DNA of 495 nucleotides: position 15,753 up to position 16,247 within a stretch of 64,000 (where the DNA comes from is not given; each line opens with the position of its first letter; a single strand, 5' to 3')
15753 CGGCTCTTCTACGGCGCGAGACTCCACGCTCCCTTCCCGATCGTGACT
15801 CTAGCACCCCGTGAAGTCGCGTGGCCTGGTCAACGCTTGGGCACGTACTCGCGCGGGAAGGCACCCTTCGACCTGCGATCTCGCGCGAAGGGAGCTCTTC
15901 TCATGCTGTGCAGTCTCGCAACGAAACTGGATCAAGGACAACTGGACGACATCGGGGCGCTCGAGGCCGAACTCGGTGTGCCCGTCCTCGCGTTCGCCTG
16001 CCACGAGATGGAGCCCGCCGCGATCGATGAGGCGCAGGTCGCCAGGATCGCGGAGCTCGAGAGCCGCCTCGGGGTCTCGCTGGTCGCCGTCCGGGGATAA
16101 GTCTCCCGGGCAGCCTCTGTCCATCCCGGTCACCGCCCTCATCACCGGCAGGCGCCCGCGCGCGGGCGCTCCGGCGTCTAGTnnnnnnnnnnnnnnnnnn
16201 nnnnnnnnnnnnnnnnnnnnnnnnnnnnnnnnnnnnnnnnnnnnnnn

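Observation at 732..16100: Unrecognised three-copy small-protein family (MLC N-terminus, tandem helix-strand repeats) around a redox gene cluster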

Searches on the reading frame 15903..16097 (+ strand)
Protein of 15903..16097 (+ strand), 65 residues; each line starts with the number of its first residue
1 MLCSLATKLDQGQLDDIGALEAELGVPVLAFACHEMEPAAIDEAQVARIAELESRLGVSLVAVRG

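Call 4: search_protein_families(library=pfam, proteins=[window:15903-16097:+], max_evalue=10)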
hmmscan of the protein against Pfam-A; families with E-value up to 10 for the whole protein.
seq(65 aa): 1 family
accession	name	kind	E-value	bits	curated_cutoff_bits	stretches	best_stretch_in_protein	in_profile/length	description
PF00126.33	HTH_1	-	0.0031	17.9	26.6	1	47-62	32-47/60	Bacterial regulatory helix-turn-helix protein, lysR family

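Call 5: search_protein_families(library=ncbifam, proteins=[window:15903-16097:+], max_evalue=10)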
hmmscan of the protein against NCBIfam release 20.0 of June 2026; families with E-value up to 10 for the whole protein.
seq(65 aa): 0 families

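Call 6: find_homologous_proteins(query=window:15903-16097:+, max_evalue=0.01)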
Query seq(65 aa) (65 aa): 41 proteins with E <= 0.01 among 41 candidates.
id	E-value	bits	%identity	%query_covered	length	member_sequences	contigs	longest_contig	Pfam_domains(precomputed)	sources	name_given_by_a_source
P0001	1.4e-30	121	94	100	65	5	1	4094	-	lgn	-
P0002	1.1e-28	115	86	100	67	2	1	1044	-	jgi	jgi:hypothetical protein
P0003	2.6e-24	101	83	97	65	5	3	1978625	-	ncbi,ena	-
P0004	1.2e-23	99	78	100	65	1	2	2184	-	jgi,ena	jgi:hypothetical protein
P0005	9.9e-23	96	77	100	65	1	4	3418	-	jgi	jgi:50S ribosomal subunit-associated GTPase HflX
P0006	1.7e-22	96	75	98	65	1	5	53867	-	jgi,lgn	-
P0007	3.4e-22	95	77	100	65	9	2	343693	-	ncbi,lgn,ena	-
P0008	5.2e-22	94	70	98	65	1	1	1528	-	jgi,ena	-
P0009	5.4e-22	94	75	100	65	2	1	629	-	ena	-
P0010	5.6e-22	94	77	100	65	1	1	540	-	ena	-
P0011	6.7e-22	94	78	98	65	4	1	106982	-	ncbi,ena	-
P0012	1.5e-21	93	69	98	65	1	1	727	-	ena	-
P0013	1.8e-21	92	72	100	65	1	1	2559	-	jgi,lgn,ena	-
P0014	1.8e-21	92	72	98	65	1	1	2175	-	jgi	jgi:hypothetical protein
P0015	2.6e-21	92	74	100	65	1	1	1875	-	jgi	jgi:hypothetical protein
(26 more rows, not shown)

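Call 9: find_encoding_contigs(protein=P0003, flank=10000, max_places=3)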
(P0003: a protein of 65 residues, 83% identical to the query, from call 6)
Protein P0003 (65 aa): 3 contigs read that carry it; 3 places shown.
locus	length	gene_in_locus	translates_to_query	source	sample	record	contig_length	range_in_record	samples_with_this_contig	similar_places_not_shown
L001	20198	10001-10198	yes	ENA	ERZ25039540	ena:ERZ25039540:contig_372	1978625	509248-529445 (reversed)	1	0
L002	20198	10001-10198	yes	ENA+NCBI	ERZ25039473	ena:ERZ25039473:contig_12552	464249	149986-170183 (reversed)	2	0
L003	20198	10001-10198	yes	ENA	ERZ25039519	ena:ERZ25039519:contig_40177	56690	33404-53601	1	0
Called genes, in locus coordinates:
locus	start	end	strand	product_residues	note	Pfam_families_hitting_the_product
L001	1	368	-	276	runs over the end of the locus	PF02585:PIG-L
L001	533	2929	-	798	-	PF13439:Glyco_transf_4, PF13579:Glyco_trans_4_4, PF20706:GT4-conflict, PF00534:Glycos_transf_1, PF13524:Glyco_trans_1_2 (weak), PF13692:Glyco_trans_1_4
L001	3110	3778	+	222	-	PF01596:Methyltransf_3, PF01135:PCMT (faint), PF13578:Methyltransf_24, PF13649:Methyltransf_25 (weak)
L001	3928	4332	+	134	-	-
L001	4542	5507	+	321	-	PF08445:FR47 (faint), PF00583:Acetyltransf_1, PF13508:Acetyltransf_7 (weak), PF13673:Acetyltransf_10 (weak)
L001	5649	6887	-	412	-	PF03435:Sacchrp_dh_NADP, PF16653:Sacchrp_dh_C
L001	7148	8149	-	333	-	PF07021:MetW, PF13489:Methyltransf_23, PF13847:Methyltransf_31 (weak), PF08241:Methyltransf_11, PF08242:Methyltransf_12, PF13649:Methyltransf_25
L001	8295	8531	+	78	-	-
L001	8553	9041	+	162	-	PF02861:Clp_N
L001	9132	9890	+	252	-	PF00106:adh_short, PF08659:KR (weak), PF13561:adh_short_C2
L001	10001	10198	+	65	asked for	-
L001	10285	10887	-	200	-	PF14378:PAP2_3 (weak), PF01569:PAP2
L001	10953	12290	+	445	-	PF00781:DAGK_cat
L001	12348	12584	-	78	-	-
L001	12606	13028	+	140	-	PF19850:DUF6325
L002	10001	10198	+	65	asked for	-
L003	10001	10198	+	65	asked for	-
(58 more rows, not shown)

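Call 10: find_encoding_contigs(protein=P0007, flank=10000, max_places=3)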
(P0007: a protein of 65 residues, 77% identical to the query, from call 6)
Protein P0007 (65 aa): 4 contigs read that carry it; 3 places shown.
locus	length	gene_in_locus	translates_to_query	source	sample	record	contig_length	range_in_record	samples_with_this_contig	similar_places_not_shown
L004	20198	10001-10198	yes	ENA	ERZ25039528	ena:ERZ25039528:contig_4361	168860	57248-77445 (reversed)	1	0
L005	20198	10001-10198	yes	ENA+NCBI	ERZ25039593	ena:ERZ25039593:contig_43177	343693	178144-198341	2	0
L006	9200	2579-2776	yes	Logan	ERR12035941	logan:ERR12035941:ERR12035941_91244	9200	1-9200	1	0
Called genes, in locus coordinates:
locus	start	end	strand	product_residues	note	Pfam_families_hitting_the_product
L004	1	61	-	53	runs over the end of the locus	-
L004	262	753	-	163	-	PF13340:DUF4096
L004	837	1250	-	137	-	PF00293:NUDIX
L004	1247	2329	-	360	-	-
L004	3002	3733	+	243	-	PF03176:MMPL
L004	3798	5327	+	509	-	PF05977:MFS_3, PF07690:MFS_1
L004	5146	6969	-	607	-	PF00664:ABC_membrane, PF00005:ABC_tran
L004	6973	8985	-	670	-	PF00664:ABC_membrane, PF00005:ABC_tran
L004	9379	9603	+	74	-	PF02572:CobA_CobO_BtuR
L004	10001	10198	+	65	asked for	-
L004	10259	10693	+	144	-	PF01475:FUR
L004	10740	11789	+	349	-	PF01891:CbiM, PF13190:PDGLE (weak)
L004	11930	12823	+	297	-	PF02361:CbiQ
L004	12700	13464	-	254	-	-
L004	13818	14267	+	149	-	PF00583:Acetyltransf_1, PF13673:Acetyltransf_10 (weak), PF13508:Acetyltransf_7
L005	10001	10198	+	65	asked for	-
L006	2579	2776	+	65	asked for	-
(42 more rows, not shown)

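Call 14: find_related_loci(query=A3, collection=genome_contigs, flank=8000)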
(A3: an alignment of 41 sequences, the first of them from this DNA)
Query A3 (65 aa) in genome_contigs; peptide patterns used: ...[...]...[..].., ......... (x = any residue, [..] = any of these).
66 stretches matched a pattern; 51 encode a relative of the query (tblastn E <= 1e-3); 51 distinct loci.
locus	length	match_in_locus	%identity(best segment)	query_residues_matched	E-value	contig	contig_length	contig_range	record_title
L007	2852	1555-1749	95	1-65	3e-37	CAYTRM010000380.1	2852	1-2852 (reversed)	MAG TPA_asm: uncultured Thermoleophilia bacterium isolate SRP178699_co1_90 genome assembly, contig: NODE_57802_length_28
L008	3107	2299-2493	83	1-65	5e-30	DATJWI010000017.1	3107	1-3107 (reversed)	MAG TPA_asm: Solirubrobacteraceae bacterium isolate SMAG_U15095 k141_281682, whole genome shotgun sequence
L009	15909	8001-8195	83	1-65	5e-30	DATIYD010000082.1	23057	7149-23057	MAG TPA_asm: Thermoleophilia bacterium isolate SMAG_U15266 k141_4301646, whole genome shotgun sequence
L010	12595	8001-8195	77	1-65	1e-29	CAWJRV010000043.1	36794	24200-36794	MAG: uncultured Actinomycetes bacterium isolate MFD01476.bin.4.90 genome assembly, contig: contig_38162, whole genome sh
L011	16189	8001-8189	83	1-63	3e-30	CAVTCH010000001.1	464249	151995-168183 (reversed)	MAG: uncultured Actinomycetes bacterium isolate MFD01188.bin.1.141 genome assembly, contig: contig_12552, whole genome s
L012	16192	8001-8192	78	1-64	4e-28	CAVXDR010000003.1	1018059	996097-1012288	MAG: uncultured Actinomycetes bacterium isolate MFD02138.bin.2.13 genome assembly, contig: contig_2343, whole genome sho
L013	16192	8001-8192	78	1-64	2e-27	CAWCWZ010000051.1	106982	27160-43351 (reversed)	MAG: uncultured Actinomycetes bacterium isolate MFD03323.bin.1.10 genome assembly, contig: contig_64484, whole genome sh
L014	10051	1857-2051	74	1-65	2e-27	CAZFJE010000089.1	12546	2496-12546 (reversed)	MAG TPA_asm: uncultured Thermoleophilia bacterium isolate binchicken_co3_282 genome assembly, contig: NODE_16300_length_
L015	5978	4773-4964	69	1-64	2e-26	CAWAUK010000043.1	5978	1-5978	MAG: uncultured Thermoleophilia bacterium isolate MFD02134.bin.3.466 genome assembly, contig: contig_48140, whole genome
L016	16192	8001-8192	69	1-64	2e-26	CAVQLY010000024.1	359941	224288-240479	MAG: uncultured Thermoleophilia bacterium isolate MFD02979.bin.3.261 genome assembly, contig: contig_61221, whole genome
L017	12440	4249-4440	67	1-64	3e-26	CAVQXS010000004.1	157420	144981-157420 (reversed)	MAG: uncultured Thermoleophilia bacterium isolate MFD05942.bin.2.81 genome assembly, contig: contig_20792, whole genome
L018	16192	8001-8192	69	1-64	3e-26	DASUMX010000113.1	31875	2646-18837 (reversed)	MAG TPA_asm: Thermoleophilia bacterium isolate SMAG_U1584 k141_1611503, whole genome shotgun sequence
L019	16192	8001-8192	67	1-64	1e-25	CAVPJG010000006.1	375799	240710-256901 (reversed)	MAG: uncultured Thermoleophilia bacterium isolate MFD00032.bin.2.164 genome assembly, contig: contig_19065, whole genome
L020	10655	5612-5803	66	1-64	2e-25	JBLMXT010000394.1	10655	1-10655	MAG: Deltaproteobacteria bacterium isolate MAG248 PRJNA957066_bin3_renamed_452, whole genome shotgun sequence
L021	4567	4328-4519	75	1-64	3e-25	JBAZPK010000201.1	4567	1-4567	MAG: Thermoleophilia bacterium isolate SO_2017_SWC_28 scaffold_15824_c1_LP-4_2017, whole genome shotgun sequence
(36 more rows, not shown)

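Call 19: predict_structure(alignment_id=A3)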
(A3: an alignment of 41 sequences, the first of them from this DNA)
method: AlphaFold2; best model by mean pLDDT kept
length: 65 residues; sequences in the alignment: 41
mean_pLDDT: 83.8   pTM: 0.69
mean pLDDT of the five models: 83.8, 82.5, 77.9, 73.3, 72.9
residues with pLDDT >= 90: 33; 70-90: 21; 50-70: 9; < 50: 2
segments of 3 or more residues with pLDDT < 50: none
pLDDT, mean of each block of 10 residues (from residue 1): 60 91 90 77 94 90 85
secondary structure, 60 per line:
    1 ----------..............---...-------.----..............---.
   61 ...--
elements in order: H11-24 E28-30 H43-56 E60-63

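Call 22: fold_search(model_id=the predicted structure, library=pdb)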
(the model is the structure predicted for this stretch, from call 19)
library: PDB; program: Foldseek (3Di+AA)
matches with E <= 10: 149; with E <= 0.001: 0
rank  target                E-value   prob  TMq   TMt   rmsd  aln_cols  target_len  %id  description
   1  3gr1_F                5.6e-01  0.30  0.38  0.17   5.6        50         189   12  Periplasmic domain of the T3SS inner membrane protein PrgH from S.typhimurium (fragment 170-392) (released 2009-05-19)
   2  3gr1_B                5.6e-01  0.30  0.38  0.16   5.5        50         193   12  Periplasmic domain of the T3SS inner membrane protein PrgH from S.typhimurium (fragment 170-392) (released 2009-05-19)
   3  2nyi_A                6.1e-01  0.33  0.49  0.21  11.2        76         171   14  Crystal Structure of an Unknown Protein from Galdieria sulphuraria (released 2006-12-12)
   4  3gr0_B                6.1e-01  0.33  0.43  0.18   5.6        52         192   13  Periplasmic domain of the T3SS inner membrane protein PrgH from S.typhimurium (fragment 170-362) (released 2009-05-19)
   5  4czd_C                6.1e-01  0.21  0.40  0.23   7.9        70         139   17  Sirohaem decarboxylase AhbA/B - an enzyme with structural homology to the Lrp/AsnC transcription factor family that is (released 2014-06-11)
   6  3ced_A                6.5e-01  0.30  0.43  0.31   7.8        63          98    6  Crystal structure of the C-terminal NIL domain of an ABC transporter protein homologue from Staphylococcus aureus (released 2008-05-13)
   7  2nyi_B                7.0e-01  0.30  0.48  0.21  11.2        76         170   14  Crystal Structure of an Unknown Protein from Galdieria sulphuraria (released 2006-12-12)
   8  4co3_A                7.0e-01  0.16  0.38  0.27  10.0        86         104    9  Structure of PII signaling protein GlnZ from Azospirillum brasilense in complex with adenosine triphosphate (released 2014-05-28)
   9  6mrs                  7.5e-01  0.20  0.41  0.36   6.7        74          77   14  De novo designed protein Peak6 (released 2019-06-12)
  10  3gr0_C                8.0e-01  0.25  0.40  0.19   5.6        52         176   13  Periplasmic domain of the T3SS inner membrane protein PrgH from S.typhimurium (fragment 170-362) (released 2009-05-19)
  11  3gr1_C                8.0e-01  0.23  0.38  0.17   5.6        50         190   12  Periplasmic domain of the T3SS inner membrane protein PrgH from S.typhimurium (fragment 170-392) (released 2009-05-19)
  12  3gr1_H                8.0e-01  0.23  0.38  0.17   5.5        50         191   12  Periplasmic domain of the T3SS inner membrane protein PrgH from S.typhimurium (fragment 170-392) (released 2009-05-19)
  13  4co3_B                8.0e-01  0.18  0.39  0.28   9.0        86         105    9  Structure of PII signaling protein GlnZ from Azospirillum brasilense in complex with adenosine triphosphate (released 2014-05-28)
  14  3lr5_A                8.0e-01  0.10  0.30  0.18   7.6        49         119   16  Periplasmic domain of the risS sensor protein from Burkholderia pseudomallei, iodide phased at neutral pH (released 2010-06-16)
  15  5tcp_1                8.6e-01  0.23  0.40  0.17   5.8        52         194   13  Near-atomic resolution cryo-EM structure of the periplasmic domains of PrgH and PrgK (released 2016-12-21)
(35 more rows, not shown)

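Call 23: search_protein_representatives(alignment_id=A3)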
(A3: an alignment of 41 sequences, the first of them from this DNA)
Query: 41 sequences, 65 profile positions. Proteins with E-value up to 0.001 (for the whole library): 599; up to 1e-10: 114; up to 1e-30: 1. The best 150 are listed.
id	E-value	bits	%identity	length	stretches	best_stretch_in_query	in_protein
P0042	7.5e-31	122.1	-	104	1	1-65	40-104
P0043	2.2e-25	104.6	-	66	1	1-64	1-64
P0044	3.9e-25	103.8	-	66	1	1-64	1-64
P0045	1.7e-24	101.8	-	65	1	1-64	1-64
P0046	9.7e-24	99.3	-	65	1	1-63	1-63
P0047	4.8e-23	97.1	-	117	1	1-64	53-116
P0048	1.3e-22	95.7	-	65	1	1-64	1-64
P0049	4.4e-22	94.1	-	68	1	1-63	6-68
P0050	1.5e-21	92.3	-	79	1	1-50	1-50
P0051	1.4e-20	89.2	-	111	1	1-64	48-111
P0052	1.9e-20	88.8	-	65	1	1-64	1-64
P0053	4.1e-20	87.7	-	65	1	1-64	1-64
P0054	6.1e-20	87.2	-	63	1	1-64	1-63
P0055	1.3e-19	86.2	-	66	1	1-64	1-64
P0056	1.6e-19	85.8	-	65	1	1-64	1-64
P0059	6.2e-19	83.9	-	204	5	9-63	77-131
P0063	2.8e-17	78.7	-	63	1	1-64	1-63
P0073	7.3e-16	74.1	-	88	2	1-47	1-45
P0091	2.5e-14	69.2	-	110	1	16-64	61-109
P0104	1.8e-13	66.5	-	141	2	6-63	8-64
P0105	1.9e-13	66.3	-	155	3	7-63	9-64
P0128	4.5e-12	62.0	-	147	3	8-63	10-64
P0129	6.1e-12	61.6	-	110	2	15-64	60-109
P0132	9.3e-12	61.0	-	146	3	8-63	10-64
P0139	2.2e-11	59.8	-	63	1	1-64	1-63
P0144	4.3e-11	58.8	-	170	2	8-63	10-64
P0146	5.3e-11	58.6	-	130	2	7-62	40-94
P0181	7.7e-10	54.8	-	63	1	1-64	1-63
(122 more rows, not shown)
